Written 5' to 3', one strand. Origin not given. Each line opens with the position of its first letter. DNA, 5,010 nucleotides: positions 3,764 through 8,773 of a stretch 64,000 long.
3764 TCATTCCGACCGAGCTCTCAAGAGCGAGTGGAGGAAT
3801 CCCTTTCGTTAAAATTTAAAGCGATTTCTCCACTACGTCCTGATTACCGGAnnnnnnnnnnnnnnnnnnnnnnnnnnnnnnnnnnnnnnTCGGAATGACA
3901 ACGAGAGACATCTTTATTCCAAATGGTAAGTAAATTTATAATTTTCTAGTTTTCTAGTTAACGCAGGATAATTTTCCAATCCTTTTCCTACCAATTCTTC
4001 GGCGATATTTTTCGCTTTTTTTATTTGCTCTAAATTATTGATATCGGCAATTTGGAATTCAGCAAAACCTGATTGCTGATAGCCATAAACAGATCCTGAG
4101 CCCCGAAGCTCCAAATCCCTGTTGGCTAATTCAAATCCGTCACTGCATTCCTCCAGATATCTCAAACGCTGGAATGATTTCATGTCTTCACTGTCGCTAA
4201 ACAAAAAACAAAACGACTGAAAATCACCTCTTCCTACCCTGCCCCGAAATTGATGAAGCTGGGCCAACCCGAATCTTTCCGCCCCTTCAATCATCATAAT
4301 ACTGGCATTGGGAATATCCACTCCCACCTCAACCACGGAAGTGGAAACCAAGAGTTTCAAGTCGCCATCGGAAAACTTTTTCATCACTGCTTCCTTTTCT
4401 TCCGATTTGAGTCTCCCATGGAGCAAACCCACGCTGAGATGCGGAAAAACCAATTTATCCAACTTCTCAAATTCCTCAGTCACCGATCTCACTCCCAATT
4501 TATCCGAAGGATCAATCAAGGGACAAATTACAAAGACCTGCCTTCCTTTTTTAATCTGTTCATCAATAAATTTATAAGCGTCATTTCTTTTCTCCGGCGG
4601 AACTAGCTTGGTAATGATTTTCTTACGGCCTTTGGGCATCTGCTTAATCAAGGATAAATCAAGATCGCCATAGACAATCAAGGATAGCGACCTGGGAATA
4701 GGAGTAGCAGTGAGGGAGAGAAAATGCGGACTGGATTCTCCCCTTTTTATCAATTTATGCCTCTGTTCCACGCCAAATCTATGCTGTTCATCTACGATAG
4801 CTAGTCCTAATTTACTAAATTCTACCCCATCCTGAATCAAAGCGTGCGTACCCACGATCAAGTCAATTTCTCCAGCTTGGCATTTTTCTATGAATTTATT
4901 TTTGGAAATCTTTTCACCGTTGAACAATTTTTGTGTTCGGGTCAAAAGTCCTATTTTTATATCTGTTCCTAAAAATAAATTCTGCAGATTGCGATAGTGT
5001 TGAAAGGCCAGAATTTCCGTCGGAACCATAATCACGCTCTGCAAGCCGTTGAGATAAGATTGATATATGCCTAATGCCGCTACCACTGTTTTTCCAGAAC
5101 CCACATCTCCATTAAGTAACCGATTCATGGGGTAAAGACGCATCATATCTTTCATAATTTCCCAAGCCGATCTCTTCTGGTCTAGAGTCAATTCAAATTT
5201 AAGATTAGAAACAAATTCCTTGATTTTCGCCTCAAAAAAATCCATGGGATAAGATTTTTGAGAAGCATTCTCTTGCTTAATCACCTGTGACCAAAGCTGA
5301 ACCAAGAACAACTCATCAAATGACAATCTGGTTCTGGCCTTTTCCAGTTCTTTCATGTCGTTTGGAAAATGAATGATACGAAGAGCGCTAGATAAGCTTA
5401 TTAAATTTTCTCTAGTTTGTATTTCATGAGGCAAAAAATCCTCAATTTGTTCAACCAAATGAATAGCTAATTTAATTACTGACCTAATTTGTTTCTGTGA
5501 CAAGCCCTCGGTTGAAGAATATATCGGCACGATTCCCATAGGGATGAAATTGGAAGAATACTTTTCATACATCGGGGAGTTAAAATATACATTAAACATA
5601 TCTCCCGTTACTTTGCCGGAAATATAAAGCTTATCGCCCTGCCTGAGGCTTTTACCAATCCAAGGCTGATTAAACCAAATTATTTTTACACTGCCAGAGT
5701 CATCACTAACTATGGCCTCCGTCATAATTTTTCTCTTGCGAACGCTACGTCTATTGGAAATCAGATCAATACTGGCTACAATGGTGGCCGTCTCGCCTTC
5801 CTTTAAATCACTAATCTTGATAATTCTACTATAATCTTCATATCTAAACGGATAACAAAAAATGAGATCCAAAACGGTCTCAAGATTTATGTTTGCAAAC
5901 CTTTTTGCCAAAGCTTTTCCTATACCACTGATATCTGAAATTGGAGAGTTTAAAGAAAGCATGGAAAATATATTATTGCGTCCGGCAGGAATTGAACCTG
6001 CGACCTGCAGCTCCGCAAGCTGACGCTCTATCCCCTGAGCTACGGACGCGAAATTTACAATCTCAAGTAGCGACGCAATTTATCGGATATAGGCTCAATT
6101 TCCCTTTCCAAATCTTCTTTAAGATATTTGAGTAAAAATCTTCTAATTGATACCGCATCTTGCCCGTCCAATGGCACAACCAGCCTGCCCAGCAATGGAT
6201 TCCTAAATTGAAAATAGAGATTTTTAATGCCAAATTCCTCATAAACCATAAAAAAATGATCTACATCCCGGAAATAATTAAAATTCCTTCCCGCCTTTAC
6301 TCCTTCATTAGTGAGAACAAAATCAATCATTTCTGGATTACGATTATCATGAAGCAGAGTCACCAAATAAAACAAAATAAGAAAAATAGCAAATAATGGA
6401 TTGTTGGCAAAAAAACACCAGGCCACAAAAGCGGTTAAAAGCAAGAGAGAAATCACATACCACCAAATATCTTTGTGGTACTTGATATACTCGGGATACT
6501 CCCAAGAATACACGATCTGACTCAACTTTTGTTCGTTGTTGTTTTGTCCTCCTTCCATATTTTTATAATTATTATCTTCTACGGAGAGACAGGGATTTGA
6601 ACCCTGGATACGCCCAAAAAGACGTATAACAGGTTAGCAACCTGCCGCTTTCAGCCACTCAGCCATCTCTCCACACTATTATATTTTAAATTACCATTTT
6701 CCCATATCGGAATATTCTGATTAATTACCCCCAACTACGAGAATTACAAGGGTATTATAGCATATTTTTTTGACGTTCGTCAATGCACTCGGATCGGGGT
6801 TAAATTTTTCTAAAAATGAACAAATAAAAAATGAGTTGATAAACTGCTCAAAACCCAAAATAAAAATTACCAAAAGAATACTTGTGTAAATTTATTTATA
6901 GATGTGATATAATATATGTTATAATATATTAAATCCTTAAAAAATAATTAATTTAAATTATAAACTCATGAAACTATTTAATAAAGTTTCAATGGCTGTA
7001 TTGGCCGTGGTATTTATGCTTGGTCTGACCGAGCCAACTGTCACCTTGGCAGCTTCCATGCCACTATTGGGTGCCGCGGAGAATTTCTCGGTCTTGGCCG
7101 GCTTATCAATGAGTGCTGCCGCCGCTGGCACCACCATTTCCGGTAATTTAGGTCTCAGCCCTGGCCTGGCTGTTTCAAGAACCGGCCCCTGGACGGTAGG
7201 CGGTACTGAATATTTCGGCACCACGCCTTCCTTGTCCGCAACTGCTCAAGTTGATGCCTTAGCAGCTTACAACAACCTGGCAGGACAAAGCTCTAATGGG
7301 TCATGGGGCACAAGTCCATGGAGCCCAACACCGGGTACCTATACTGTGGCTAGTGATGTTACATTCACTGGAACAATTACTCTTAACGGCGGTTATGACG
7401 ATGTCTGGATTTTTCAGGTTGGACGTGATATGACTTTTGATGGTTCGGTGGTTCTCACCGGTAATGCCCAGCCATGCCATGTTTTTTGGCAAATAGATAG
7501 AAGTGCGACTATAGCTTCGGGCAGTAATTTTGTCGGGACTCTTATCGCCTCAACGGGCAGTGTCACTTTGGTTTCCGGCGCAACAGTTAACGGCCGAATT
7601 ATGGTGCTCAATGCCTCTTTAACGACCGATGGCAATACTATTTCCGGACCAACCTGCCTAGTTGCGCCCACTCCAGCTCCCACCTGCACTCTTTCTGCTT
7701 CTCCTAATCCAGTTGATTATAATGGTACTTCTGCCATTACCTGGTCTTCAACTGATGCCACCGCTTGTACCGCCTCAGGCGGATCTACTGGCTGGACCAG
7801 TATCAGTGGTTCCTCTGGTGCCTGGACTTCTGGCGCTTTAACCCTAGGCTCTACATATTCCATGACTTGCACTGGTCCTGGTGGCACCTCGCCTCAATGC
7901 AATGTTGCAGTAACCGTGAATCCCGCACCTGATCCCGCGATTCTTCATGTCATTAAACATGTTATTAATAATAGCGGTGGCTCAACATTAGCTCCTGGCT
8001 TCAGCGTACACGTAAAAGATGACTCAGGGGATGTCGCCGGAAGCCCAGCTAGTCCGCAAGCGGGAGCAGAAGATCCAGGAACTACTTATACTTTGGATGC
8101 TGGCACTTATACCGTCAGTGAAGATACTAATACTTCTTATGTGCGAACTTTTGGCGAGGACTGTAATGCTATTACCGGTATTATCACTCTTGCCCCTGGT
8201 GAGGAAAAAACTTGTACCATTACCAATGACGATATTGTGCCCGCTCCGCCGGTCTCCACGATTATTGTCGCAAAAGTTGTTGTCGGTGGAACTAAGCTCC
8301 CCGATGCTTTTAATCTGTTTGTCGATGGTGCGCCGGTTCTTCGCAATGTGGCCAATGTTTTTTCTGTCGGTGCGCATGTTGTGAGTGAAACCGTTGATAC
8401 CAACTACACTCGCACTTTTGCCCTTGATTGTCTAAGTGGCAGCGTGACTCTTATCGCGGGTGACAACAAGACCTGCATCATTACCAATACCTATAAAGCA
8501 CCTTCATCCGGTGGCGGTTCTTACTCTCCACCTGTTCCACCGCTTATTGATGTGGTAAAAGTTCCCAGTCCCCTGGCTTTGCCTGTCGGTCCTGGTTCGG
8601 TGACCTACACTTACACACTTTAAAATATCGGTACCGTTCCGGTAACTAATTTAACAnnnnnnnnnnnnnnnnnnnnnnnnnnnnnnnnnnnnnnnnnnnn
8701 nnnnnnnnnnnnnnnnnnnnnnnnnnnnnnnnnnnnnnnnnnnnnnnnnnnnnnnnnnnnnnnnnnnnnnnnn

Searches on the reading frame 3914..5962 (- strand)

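Call 86: search_protein_families(library=pfam, proteins=[window:3914-5962:-], max_evalue=0.0001)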
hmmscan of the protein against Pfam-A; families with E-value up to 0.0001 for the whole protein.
window:3914-5962:- (682 aa): 6 families
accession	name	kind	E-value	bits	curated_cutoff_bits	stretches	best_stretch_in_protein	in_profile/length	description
PF17191.10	RecG_wedge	-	1.7e-26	93.1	23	1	10-170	4-162/162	RecG wedge domain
PF00270.35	DEAD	-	8.8e-21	74.8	26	1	273-425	17-163/167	DEAD/DEAH box helicase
PF00271.37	Helicase_C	-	1.3e-19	70.9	23.5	1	463-578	7-108/110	Helicase conserved C-terminal domain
PF04851.21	ResIII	-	3.1e-10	40.7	22.5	1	280-421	25-162/164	Type III restriction enzyme, res subunit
PF19833.4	RecG_dom3_C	-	1.8e-08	34.7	26.8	1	607-660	2-57/87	ATP-dependent DNA helicase RecG, domain 3, C-terminal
PF01336.31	tRNA_anti-codon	-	9.7e-07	29.1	27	1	68-120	7-59/75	OB-fold nucleic acid binding domain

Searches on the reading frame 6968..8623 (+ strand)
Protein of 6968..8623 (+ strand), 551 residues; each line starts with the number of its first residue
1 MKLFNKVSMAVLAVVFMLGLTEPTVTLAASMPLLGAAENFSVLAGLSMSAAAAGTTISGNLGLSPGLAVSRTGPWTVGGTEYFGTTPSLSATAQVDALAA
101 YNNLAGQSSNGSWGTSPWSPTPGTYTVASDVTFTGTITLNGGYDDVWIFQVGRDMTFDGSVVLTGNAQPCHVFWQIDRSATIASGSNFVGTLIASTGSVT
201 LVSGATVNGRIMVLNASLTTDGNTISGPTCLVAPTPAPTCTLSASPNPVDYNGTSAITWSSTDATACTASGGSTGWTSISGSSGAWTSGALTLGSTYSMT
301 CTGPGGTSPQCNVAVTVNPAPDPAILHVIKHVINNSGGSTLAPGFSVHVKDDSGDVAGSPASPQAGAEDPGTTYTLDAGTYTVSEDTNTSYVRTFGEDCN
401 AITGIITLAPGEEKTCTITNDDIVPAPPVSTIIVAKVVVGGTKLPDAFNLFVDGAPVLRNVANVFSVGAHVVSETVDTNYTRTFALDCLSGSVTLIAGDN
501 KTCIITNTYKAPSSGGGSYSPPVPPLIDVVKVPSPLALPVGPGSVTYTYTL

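Call 86: search_protein_families(library=pfam, proteins=[window:6968-8623:+], max_evalue=0.0001)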
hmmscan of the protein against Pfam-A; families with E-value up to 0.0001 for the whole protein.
window:6968-8623:+ (551 aa): 1 family
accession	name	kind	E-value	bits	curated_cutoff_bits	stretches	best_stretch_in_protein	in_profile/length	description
PF11999.13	Ice_binding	-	7.6e-31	107.8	28.7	1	43-225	2-207/208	Ice-binding-like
